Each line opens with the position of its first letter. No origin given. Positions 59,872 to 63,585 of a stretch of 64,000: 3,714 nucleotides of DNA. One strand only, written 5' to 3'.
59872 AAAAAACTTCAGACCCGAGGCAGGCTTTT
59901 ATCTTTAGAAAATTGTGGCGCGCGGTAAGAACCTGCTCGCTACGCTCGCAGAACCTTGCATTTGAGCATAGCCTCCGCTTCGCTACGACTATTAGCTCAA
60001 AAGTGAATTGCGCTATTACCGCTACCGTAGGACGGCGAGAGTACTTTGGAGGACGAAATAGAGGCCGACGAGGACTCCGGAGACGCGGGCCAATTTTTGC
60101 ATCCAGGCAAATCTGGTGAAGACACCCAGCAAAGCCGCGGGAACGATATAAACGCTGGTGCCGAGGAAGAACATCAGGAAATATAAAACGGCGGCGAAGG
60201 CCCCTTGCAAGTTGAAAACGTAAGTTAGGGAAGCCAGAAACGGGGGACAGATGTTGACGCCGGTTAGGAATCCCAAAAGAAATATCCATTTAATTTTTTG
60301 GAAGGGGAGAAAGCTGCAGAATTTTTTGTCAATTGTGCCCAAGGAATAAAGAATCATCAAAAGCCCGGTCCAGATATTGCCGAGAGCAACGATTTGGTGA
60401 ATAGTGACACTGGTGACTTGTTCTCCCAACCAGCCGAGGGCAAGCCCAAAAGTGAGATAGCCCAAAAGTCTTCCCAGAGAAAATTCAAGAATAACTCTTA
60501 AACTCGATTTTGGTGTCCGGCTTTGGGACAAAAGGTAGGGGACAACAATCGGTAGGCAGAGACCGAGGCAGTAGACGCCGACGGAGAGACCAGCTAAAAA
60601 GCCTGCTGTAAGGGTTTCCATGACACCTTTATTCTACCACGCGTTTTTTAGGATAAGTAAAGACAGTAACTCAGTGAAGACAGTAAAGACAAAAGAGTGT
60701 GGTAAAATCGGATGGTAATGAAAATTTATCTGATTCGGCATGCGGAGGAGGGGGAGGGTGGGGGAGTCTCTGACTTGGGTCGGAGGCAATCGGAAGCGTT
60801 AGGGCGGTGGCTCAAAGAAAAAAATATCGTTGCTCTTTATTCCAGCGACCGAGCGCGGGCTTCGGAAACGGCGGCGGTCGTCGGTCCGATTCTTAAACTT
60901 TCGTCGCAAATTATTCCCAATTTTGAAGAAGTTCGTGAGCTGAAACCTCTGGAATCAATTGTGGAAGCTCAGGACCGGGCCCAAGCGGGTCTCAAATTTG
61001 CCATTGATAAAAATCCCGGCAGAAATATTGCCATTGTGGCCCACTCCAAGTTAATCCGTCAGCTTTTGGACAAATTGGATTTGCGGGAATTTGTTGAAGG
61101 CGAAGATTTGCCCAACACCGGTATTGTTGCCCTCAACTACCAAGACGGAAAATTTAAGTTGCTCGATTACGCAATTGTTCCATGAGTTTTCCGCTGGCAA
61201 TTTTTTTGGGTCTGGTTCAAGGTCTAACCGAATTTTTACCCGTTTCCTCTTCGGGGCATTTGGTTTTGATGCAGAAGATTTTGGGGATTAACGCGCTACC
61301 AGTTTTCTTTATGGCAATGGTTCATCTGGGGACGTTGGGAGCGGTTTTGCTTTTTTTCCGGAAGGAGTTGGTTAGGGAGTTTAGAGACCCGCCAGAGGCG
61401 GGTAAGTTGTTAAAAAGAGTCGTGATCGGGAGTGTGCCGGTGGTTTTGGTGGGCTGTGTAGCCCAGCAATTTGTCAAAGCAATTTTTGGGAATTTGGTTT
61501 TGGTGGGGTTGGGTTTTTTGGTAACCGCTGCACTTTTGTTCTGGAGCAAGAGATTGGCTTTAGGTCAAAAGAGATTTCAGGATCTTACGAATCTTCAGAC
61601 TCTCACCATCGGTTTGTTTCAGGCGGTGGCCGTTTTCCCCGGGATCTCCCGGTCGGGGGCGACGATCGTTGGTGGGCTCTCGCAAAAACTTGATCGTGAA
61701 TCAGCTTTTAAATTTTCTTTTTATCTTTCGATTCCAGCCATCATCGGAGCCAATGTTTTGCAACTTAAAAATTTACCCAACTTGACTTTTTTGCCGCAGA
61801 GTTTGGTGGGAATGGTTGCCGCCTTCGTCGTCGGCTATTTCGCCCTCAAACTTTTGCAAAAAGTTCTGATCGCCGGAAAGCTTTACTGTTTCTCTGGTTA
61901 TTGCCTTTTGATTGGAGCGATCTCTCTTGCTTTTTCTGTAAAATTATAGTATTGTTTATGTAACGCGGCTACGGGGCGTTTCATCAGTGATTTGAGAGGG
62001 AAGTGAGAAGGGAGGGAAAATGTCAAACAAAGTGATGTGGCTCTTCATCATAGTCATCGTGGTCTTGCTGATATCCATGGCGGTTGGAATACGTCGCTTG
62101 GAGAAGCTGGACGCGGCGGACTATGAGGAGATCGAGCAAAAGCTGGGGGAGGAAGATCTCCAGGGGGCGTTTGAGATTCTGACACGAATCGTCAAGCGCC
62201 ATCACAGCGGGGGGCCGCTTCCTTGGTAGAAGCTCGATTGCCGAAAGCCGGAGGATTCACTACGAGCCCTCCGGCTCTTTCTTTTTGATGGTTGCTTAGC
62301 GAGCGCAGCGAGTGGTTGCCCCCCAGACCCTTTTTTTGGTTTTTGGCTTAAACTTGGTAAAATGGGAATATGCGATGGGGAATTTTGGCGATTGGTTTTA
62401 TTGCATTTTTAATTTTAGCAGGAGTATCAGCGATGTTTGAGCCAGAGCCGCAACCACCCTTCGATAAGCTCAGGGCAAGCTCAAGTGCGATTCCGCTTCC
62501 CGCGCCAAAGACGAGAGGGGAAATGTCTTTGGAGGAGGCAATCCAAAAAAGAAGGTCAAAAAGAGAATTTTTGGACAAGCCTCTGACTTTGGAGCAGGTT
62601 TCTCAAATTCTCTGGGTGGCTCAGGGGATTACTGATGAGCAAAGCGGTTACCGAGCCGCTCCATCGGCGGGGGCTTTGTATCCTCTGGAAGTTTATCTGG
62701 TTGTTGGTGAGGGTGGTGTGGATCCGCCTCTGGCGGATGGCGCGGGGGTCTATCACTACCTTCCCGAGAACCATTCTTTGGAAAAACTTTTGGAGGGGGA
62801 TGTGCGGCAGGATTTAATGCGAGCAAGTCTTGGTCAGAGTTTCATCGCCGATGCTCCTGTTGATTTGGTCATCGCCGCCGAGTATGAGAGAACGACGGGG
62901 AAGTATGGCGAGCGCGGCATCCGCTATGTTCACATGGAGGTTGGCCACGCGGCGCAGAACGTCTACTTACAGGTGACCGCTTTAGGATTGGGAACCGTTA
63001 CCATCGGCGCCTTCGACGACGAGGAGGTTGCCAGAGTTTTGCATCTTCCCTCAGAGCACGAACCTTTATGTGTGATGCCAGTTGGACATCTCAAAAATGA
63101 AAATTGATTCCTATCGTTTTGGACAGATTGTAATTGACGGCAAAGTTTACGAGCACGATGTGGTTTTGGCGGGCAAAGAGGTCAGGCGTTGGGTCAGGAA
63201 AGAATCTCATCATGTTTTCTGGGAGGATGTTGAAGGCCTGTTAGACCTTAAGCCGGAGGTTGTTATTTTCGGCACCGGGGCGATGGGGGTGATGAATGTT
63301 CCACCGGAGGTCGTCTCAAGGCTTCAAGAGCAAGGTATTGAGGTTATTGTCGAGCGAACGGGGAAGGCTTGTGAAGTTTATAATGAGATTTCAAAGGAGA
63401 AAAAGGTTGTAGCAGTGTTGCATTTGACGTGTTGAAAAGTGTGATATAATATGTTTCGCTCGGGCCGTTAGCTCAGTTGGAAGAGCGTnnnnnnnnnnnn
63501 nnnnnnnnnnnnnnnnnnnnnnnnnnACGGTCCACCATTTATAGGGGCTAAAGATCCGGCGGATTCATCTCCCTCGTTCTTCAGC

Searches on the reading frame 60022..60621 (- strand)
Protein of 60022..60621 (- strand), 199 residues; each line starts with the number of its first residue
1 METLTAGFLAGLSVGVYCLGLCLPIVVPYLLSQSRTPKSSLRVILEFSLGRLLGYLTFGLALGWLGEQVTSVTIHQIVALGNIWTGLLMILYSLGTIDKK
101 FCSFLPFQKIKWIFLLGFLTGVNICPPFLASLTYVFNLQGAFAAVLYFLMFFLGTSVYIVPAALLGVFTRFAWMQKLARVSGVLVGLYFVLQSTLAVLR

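Call 9: search_protein_families(library=pfam, max_evalue=1, proteins=[window:60022-60621:-])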
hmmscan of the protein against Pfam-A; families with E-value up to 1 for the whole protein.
window:60022-60621:- (199 aa): 1 family
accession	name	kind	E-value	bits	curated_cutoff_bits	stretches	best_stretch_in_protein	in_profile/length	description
PF13386.12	DsbD_2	-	6.8e-21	75.5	24.9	1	7-190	2-198/199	Cytochrome C biogenesis protein transmembrane region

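Call 10: search_protein_families(library=ncbifam, max_evalue=1, proteins=[window:60022-60621:-])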
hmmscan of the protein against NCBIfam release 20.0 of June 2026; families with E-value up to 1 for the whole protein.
window:60022-60621:- (199 aa): 0 families

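Call 23: find_related_loci(query=window:60022-60621:-, collection=genome_contigs, flank=6000)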
Query window:60022-60621:- (199 aa) in genome_contigs; peptide patterns used: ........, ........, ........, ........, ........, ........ (x = any residue, [..] = any of these).
193 stretches matched a pattern; 2 encode a relative of the query (tblastn E <= 1e-3); 2 distinct loci.
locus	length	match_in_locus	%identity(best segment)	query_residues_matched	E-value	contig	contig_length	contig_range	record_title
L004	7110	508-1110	45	2-199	2e-51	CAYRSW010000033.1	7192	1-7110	MAG TPA_asm: uncultured Candidatus Saccharibacteria bacterium isolate SRP068000_co4_466 genome assembly, contig: NODE_19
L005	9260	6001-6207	44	123-191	1e-8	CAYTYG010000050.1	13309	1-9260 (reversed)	MAG TPA_asm: uncultured Treponema sp. isolate SRP192927_co6_748 genome assembly, contig: NODE_11321_length_13309_cov_3.6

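Call 35: find_homologous_proteins(query=window:60022-60621:-, max_evalue=1e-30)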
Query window:60022-60621:- (199 aa): 237 proteins with E <= 1e-30 among 1281 candidates; the best 120 are listed.
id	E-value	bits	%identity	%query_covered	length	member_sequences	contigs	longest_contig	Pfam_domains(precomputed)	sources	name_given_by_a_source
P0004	2.9e-120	418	100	100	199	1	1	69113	PF13386.13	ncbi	-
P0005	1.0e-114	400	93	100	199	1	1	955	PF13386.13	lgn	-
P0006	5.2e-104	365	83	99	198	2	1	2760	PF13386.13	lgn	-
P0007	2.8e-102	359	84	100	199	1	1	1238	PF13386.13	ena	-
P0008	3.1e-102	359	83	99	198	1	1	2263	PF13386.13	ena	-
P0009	1.0e-99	351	82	99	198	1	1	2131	PF13386.13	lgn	-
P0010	5.7e-99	348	83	97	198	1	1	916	PF13386.13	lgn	-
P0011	5.8e-99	348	81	97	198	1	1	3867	PF13386.13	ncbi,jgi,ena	-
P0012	1.0e-97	344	79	99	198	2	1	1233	PF13386.13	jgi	-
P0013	6.4e-97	341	78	99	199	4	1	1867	PF13386.13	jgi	-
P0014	9.9e-86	305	72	99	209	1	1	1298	PF13386.13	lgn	-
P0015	1.1e-85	305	73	96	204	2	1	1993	PF13386.13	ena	-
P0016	1.3e-85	305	73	98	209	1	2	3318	PF13386.13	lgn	-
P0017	1.9e-85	304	71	99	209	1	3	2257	PF13386.13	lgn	-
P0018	3.0e-85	303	69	99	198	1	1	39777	PF13386.13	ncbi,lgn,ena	-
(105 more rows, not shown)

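Call 36: find_encoding_contigs(protein=P0011, flank=5000, max_places=3)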
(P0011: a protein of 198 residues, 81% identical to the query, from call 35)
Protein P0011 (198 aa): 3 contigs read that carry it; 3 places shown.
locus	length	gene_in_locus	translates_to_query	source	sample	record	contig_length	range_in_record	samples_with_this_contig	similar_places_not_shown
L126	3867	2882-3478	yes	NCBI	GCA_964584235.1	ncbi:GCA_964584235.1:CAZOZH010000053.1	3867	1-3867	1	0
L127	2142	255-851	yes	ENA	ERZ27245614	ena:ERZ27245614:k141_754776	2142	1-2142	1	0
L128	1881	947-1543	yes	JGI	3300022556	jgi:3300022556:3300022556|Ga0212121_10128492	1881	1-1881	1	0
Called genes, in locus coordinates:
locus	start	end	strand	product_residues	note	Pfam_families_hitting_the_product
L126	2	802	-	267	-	?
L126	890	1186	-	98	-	-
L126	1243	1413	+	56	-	-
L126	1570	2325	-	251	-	PF02673:BacA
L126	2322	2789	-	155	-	PF00300:His_Phos_1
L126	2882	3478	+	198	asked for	PF13386:DsbD_2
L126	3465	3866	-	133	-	?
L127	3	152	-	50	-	?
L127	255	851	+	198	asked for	PF13386:DsbD_2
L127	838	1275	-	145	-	PF27309:MJ0753_N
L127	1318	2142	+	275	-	?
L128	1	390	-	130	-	?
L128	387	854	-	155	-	PF00300:His_Phos_1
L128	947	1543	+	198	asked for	PF13386:DsbD_2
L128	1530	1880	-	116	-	?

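Call 37: find_encoding_contigs(protein=P0006, flank=5000, max_places=3)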
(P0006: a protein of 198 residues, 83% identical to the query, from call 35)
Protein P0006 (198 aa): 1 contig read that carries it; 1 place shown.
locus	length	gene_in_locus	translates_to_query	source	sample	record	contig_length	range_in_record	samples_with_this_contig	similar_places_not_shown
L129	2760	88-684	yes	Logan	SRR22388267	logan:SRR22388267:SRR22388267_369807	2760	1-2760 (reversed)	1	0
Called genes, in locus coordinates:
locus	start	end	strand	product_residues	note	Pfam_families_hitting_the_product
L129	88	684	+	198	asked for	PF13386:DsbD_2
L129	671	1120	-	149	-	PF27309:MJ0753_N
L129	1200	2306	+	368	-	PF04055:Radical_SAM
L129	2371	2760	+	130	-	?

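Call 38: find_encoding_contigs(protein=P0018, flank=6000, max_places=3)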
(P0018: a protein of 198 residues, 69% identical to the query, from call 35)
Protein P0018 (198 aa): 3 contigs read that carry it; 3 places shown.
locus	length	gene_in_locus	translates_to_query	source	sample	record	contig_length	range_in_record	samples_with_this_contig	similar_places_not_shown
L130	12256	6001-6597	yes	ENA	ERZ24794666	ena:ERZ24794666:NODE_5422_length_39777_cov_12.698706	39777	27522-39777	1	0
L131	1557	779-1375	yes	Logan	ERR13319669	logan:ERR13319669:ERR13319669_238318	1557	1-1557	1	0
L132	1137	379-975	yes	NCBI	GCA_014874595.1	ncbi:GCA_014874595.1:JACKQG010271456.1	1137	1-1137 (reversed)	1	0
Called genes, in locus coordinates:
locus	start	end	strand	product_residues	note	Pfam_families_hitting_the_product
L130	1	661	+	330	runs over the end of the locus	PF00005:ABC_tran, PF13304:AAA_21 (weak)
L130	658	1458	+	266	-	PF06182:ABC2_membrane_6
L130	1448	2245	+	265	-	PF06182:ABC2_membrane_6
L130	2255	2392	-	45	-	-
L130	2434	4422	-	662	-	-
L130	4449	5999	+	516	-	PF01875:Memo, PF01871:AMMECR1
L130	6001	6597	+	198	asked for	PF13386:DsbD_2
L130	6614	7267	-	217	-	PF27309:MJ0753_N, PF03891:DUF333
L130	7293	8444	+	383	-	PF13353:Fer4_12, PF04055:Radical_SAM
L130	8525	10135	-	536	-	PF01637:ATPase_2, PF13173:AAA_14 (faint)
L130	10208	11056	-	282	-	PF01745:IPT, PF01715:IPPT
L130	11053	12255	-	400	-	?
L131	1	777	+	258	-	?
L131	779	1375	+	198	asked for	PF13386:DsbD_2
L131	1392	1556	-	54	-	?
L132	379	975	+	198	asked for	PF13386:DsbD_2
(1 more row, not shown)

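Call 43: find_encoding_contigs(protein=P0007, flank=5000, max_places=3)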
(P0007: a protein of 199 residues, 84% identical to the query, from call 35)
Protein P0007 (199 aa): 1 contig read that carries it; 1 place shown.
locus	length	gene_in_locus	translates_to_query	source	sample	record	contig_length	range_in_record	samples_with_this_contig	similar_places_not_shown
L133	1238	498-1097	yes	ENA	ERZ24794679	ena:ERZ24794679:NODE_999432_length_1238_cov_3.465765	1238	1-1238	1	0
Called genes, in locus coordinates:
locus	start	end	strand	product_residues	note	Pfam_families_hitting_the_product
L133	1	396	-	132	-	?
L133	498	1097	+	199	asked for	PF13386:DsbD_2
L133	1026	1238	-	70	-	?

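Call 44: find_encoding_contigs(protein=P0005, flank=5000, max_places=3)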
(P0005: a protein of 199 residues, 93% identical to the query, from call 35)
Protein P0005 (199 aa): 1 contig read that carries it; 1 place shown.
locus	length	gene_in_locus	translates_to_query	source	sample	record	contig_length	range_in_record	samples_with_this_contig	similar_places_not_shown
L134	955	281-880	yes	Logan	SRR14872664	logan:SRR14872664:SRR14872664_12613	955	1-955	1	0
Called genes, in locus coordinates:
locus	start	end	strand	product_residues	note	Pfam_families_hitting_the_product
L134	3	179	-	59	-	?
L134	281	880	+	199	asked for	PF13386:DsbD_2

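Call 73: find_encoding_contigs(protein=P0013, flank=4000, max_places=4)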
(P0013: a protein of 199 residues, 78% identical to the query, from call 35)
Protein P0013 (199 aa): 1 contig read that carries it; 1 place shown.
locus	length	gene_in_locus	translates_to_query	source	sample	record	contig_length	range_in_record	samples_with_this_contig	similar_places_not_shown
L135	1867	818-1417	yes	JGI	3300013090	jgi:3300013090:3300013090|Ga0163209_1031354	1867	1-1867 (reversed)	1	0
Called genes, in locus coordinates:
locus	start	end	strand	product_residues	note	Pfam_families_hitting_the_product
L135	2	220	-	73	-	?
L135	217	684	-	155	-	PF00300:His_Phos_1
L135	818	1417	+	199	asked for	PF13386:DsbD_2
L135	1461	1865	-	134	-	?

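Call 74: find_encoding_contigs(protein=P0008, flank=4000, max_places=4)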
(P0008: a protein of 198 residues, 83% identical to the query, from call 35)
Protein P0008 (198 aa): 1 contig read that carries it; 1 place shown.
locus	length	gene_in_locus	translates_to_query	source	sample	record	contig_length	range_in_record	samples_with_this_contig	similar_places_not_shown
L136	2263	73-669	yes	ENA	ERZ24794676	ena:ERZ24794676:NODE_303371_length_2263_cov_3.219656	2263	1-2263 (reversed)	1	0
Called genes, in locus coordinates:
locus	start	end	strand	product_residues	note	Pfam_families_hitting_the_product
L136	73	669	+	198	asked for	PF13386:DsbD_2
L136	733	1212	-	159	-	PF27309:MJ0753_N, PF14358:DUF4405 (weak)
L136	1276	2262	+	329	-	?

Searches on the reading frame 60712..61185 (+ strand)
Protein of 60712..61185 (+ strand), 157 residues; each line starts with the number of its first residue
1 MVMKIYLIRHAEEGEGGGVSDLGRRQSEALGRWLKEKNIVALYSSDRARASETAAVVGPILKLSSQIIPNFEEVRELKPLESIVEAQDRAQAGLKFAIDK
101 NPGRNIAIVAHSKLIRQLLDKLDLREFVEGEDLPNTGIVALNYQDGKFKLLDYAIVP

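Call 9: search_protein_families(library=pfam, max_evalue=1, proteins=[window:60712-61185:+])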
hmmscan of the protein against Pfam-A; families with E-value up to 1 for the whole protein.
window:60712-61185:+ (157 aa): 1 family
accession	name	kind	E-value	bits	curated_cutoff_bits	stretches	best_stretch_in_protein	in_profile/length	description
PF00300.27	His_Phos_1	-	7.8e-21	75.1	21.7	2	6-74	2-80/194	Histidine phosphatase superfamily (branch 1)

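Call 10: search_protein_families(library=ncbifam, max_evalue=1, proteins=[window:60712-61185:+])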
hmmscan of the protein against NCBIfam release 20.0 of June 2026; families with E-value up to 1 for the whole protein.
window:60712-61185:+ (157 aa): 11 families
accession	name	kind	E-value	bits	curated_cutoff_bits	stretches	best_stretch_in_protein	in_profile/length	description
TIGR03162.1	ribazole_cobC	equivalog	5e-08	32.6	162.9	2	5-74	1-79/176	alpha-ribazole phosphatase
TIGR00249.1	sixA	equivalog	1.6e-06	28.1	74.5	1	3-122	1-118/154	phosphohistidine phosphatase SixA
NF045917.1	PhserinePhPspA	equivalog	1.3e-05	25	350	1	18-59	27-68/211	phosphoserine phosphatase PspA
NF038349.1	dPGM_arch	equivalog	3.9e-05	23.6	225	1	20-63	27-70/194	2,3-diphosphoglycerate-dependent phosphoglycerate mutase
NF005567.0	PRK07238.1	equivalog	0.00011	21.7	326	1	18-73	203-259/378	bifunctional RNase H/acid phosphatase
NF009993.0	PRK13462.1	equivalog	0.00038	20.1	226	2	81-127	117-163/203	acid phosphatase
TIGR03848.1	MSMEG_4193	subfamily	0.0017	17.8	203.85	1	16-75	24-83/204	MSMEG_4193 family putative phosphomutase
NF009994.0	PRK13463.1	equivalog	0.0022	17.8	277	0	21-57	31-67/203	phosphoserine phosphatase 1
NF052369.1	PmrG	equivalog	0.0076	15.7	170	1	98-126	110-138/168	lipopolysaccharide core heptose(II)-phosphate phosphatase PmrG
NF011580.0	PRK15004.1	equivalog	0.01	15.9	250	1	20-74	28-82/203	adenosylcobalamin/alpha-ribazole phosphatase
NF002901.0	PRK03482.1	equivalog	0.018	14.7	261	1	19-62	28-71/215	2,3-diphosphoglycerate-dependent phosphoglycerate mutase GpmB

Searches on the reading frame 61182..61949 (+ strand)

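Call 9: search_protein_families(library=pfam, max_evalue=1, proteins=[window:61182-61949:+])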
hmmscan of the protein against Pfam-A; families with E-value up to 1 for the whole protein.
window:61182-61949:+ (255 aa): 2 families
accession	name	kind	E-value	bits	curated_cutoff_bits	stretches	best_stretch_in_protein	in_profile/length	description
PF02673.24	BacA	-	1.6e-69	234.9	33.4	1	6-247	1-257/257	Bacitracin resistance protein BacA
PF20303.3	YLATT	-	0.19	12.1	26.7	1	200-251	31-87/107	YEATS-Like-Associating Three TM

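Call 10: search_protein_families(library=ncbifam, max_evalue=1, proteins=[window:61182-61949:+])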
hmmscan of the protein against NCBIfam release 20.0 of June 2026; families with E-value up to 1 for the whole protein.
window:61182-61949:+ (255 aa): 12 families
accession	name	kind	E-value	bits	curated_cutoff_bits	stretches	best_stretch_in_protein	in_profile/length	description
TIGR00753.1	undec_PP_bacA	equivalog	1.8e-53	181.8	217.5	1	6-245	1-255/255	undecaprenyl-diphosphatase UppP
NF001392.0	PRK00281.2-1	equivalog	9.9e-52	176.1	308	1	1-249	5-269/280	undecaprenyl-diphosphate phosphatase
NF001389.0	PRK00281.1-2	equivalog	1.2e-50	172.5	262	1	6-252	9-264/272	undecaprenyl-diphosphate phosphatase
NF001393.0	PRK00281.2-4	equivalog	4.4e-49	167.3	284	1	2-251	2-263/266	undecaprenyl-diphosphate phosphatase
NF001390.0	PRK00281.1-4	equivalog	5.6e-47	160.5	260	1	6-251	9-265/272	undecaprenyl-diphosphate phosphatase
NF001394.0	PRK00281.2-5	equivalog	1.7e-44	152.4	311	1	6-250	11-273/281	undecaprenyl-diphosphate phosphatase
NF001397.0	PRK00281.3-4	equivalog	4e-42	144.8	363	1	5-251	5-277/281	undecaprenyl-diphosphate phosphatase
NF001388.0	PRK00281.1-1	equivalog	2.9e-40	138.5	362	1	5-248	9-268/273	undecaprenyl-diphosphate phosphatase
NF001391.0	PRK00281.1-5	equivalog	4.8e-40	137.7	293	1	6-252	9-273/279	undecaprenyl-diphosphate phosphatase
NF001396.0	PRK00281.3-3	equivalog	5.9e-32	111.6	382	1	6-247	7-259/264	undecaprenyl-diphosphate phosphatase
NF001395.0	PRK00281.3-1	equivalog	1.3e-29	103.5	394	2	128-250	176-301/306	undecaprenyl-diphosphate phosphatase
NF001398.0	PRK00281.3-5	equivalog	1.6e-22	80.6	354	1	6-237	7-258/278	undecaprenyl-diphosphate phosphatase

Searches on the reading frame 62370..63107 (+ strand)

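Call 77: search_protein_families(library=pfam, max_evalue=0.01, proteins=[window:62370-63107:+])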
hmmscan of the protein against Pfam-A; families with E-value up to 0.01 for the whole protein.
window:62370-63107:+ (245 aa): 2 families
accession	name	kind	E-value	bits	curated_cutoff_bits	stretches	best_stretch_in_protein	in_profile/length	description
PF00881.29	Nitroreductase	-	3.5e-36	125.4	23.5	1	58-240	1-167/167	Nitroreductase family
PF14512.11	TM1586_NiRdase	-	2.2e-06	27.9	27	0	187-243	80-135/215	Putative TM nitroreductase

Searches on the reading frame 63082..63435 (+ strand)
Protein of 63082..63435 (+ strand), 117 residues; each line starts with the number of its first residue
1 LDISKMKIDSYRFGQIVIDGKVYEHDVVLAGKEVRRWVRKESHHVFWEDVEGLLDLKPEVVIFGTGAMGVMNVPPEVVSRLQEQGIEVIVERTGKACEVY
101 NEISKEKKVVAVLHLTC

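Call 77: search_protein_families(library=pfam, max_evalue=0.01, proteins=[window:63082-63435:+])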
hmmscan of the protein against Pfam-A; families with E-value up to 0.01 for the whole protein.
window:63082-63435:+ (117 aa): 2 families
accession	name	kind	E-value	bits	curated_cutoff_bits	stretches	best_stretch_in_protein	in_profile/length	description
PF04430.19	DUF498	-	2.2e-25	89.2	33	1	8-114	1-109/109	Protein of unknown function (DUF498/DUF598)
PF02441.25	Flavoprotein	-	0.00058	19.9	22.7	1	60-105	3-49/162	Flavoprotein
